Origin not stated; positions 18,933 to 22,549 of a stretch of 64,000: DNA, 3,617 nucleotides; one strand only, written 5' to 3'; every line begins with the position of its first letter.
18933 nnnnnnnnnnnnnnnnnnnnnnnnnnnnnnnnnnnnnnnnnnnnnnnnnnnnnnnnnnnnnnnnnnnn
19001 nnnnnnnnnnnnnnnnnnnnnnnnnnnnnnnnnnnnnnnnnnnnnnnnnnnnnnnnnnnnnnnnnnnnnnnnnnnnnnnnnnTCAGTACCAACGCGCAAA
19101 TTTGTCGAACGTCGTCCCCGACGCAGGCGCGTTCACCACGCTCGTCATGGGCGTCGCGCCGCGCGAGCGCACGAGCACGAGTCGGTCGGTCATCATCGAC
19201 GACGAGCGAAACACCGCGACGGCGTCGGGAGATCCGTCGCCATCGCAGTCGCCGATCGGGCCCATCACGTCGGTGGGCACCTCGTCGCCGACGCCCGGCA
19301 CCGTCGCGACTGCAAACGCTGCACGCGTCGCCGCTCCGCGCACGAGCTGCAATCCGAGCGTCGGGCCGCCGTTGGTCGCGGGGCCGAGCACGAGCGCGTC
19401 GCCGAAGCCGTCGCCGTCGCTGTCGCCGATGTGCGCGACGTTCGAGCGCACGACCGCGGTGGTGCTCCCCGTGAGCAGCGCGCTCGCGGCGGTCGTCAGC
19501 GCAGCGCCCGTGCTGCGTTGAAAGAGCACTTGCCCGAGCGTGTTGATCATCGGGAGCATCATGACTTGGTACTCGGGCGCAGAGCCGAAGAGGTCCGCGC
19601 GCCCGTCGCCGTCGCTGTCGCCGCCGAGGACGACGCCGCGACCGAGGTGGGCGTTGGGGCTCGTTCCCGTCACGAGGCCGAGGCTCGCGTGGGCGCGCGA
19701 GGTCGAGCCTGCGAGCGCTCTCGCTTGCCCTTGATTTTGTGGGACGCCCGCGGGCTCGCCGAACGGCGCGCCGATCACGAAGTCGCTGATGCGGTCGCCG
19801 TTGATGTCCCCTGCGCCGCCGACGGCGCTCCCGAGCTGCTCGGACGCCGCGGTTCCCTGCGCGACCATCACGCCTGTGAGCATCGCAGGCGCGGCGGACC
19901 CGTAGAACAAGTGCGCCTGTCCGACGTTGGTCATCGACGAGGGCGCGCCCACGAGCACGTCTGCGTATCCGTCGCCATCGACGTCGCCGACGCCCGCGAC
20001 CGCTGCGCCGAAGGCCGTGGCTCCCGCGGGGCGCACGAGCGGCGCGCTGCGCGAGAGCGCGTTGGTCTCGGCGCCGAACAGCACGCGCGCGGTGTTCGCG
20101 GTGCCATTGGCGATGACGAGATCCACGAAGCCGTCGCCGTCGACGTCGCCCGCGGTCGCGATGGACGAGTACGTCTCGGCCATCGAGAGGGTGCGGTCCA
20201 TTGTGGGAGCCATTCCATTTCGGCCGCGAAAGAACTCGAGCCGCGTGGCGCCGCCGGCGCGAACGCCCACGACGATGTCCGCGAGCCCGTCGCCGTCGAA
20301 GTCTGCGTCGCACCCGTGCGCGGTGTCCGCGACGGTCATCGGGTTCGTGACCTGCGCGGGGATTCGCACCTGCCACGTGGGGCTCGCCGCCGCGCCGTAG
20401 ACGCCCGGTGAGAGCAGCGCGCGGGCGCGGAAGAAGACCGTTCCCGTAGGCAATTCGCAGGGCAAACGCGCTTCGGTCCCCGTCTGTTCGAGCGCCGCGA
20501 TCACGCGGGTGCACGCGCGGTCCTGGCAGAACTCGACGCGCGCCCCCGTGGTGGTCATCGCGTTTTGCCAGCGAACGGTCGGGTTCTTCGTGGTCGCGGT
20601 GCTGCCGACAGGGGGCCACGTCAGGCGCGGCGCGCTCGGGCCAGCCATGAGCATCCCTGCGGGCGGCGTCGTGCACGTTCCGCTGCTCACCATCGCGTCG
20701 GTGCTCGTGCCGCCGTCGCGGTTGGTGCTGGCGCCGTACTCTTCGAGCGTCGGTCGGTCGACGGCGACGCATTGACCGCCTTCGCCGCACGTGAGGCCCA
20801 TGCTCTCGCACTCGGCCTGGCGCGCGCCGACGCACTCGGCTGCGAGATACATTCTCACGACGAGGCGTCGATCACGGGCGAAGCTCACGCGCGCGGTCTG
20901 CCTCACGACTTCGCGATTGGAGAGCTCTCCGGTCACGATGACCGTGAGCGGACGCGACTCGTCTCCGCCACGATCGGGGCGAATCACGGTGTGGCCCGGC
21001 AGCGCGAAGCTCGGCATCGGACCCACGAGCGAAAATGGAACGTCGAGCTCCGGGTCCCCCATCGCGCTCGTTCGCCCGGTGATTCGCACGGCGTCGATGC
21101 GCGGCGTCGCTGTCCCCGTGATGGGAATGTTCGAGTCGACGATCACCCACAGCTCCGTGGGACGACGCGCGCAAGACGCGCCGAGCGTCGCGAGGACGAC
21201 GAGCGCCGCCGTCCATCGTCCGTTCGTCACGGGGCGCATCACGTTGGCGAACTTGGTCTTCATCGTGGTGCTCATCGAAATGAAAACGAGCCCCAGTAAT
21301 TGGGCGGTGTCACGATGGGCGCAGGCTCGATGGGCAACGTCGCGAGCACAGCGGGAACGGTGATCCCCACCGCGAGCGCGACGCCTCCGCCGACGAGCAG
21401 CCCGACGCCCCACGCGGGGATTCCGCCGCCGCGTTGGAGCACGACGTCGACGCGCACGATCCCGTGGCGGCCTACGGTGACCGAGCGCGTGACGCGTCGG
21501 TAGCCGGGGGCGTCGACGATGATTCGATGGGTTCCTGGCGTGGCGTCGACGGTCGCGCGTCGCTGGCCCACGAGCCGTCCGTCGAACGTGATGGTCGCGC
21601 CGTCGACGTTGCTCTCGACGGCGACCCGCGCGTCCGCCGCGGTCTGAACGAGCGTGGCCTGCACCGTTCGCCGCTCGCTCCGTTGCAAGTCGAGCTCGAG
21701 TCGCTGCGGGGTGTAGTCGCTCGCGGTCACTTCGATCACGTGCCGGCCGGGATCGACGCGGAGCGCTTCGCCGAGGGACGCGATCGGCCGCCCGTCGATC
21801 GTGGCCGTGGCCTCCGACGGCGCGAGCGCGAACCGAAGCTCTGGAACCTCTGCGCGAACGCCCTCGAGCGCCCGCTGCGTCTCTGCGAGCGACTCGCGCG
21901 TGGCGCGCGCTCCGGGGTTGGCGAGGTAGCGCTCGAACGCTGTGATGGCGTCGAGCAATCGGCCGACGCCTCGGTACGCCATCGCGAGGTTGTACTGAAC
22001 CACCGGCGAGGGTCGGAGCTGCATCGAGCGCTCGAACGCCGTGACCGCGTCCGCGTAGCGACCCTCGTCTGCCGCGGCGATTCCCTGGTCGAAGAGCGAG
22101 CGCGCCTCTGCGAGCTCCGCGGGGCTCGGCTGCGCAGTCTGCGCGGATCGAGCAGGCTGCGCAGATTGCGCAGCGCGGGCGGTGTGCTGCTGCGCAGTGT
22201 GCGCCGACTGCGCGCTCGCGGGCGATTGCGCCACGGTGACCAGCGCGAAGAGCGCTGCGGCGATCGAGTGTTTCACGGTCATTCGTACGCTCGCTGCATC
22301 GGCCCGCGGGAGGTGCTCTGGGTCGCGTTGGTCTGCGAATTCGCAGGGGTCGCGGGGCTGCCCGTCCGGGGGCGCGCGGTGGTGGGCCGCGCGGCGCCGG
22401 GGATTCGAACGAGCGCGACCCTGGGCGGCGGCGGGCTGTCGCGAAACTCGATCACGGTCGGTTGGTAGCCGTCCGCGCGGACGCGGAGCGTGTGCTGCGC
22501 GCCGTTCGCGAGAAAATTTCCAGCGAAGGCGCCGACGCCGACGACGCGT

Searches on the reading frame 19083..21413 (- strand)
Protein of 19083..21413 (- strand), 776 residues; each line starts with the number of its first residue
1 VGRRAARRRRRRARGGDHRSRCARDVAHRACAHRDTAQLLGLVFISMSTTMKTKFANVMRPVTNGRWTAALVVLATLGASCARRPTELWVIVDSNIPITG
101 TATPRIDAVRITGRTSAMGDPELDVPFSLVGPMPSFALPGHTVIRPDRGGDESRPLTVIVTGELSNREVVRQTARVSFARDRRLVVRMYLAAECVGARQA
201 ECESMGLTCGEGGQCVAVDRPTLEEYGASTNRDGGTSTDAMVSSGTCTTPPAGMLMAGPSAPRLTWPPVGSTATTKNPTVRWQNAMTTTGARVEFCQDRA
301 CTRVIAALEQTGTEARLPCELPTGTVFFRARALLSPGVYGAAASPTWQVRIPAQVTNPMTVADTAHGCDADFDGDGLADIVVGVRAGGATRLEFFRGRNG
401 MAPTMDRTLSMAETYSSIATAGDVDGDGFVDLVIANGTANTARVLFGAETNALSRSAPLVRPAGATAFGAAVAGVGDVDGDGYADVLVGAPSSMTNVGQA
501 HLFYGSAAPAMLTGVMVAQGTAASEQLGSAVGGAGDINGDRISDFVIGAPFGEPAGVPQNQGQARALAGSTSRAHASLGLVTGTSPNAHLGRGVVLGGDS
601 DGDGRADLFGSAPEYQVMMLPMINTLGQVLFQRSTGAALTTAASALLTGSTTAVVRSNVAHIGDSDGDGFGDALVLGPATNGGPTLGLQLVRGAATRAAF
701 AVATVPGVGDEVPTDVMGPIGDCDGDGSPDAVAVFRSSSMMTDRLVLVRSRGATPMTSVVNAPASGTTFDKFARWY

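Call 46: search_protein_families(library=pfam, proteins=[window:19083-21413:-], max_evalue=0.001)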
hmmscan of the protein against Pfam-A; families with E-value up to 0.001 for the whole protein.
window:19083-21413:- (776 aa): 2 families
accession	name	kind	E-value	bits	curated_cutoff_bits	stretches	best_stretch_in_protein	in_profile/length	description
PF01839.29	FG-GAP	-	5.6e-24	84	22.1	3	468-501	1-35/37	FG-GAP repeat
PF13517.12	FG-GAP_3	-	3.9e-17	63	26.9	2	371-434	1-61/61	FG-GAP-like repeat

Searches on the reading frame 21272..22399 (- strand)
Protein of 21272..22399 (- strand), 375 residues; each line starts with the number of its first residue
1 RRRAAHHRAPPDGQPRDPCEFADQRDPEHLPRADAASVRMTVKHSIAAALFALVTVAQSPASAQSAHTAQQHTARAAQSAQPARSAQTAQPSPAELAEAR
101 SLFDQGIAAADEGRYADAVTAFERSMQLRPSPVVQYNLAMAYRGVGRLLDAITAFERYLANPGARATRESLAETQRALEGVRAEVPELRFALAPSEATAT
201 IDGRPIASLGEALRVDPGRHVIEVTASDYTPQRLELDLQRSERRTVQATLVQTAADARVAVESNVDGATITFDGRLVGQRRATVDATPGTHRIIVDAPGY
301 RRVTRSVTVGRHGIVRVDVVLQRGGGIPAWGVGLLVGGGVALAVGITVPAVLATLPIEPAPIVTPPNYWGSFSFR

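Call 46: search_protein_families(library=pfam, proteins=[window:21272-22399:-], max_evalue=0.001)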
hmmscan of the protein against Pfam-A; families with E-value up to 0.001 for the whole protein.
window:21272-22399:- (375 aa): 9 families
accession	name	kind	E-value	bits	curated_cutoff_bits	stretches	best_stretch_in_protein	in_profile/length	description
PF08308.17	PEGA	-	1.8e-16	60.2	20.8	1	259-323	4-69/71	PEGA domain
PF07719.23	TPR_2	-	3.1e-09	36.7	27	1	99-131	1-33/34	Tetratricopeptide repeat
PF00515.34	TPR_1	-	5.2e-07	29.7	27.8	0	99-131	1-33/34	Tetratricopeptide repeat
PF13620.12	CarboxypepD_reg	-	3.1e-06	27.9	32.3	0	286-322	45-82/82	Carboxypeptidase regulatory-like domain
PF13424.12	TPR_12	-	2.6e-05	24.7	30.1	0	80-130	26-76/77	Tetratricopeptide repeat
PF13181.12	TPR_8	-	0.00011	22.6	25.7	0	99-131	1-33/34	Tetratricopeptide repeat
PF13432.12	TPR_16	-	0.00014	22.7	32.7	1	103-161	1-60/65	Tetratricopeptide repeat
PF13428.12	TPR_14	-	0.00024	21.9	23.5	0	133-173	2-43/44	Tetratricopeptide repeat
PF14559.12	TPR_19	-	0.0003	21.5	25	0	110-160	2-53/68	Tetratricopeptide repeat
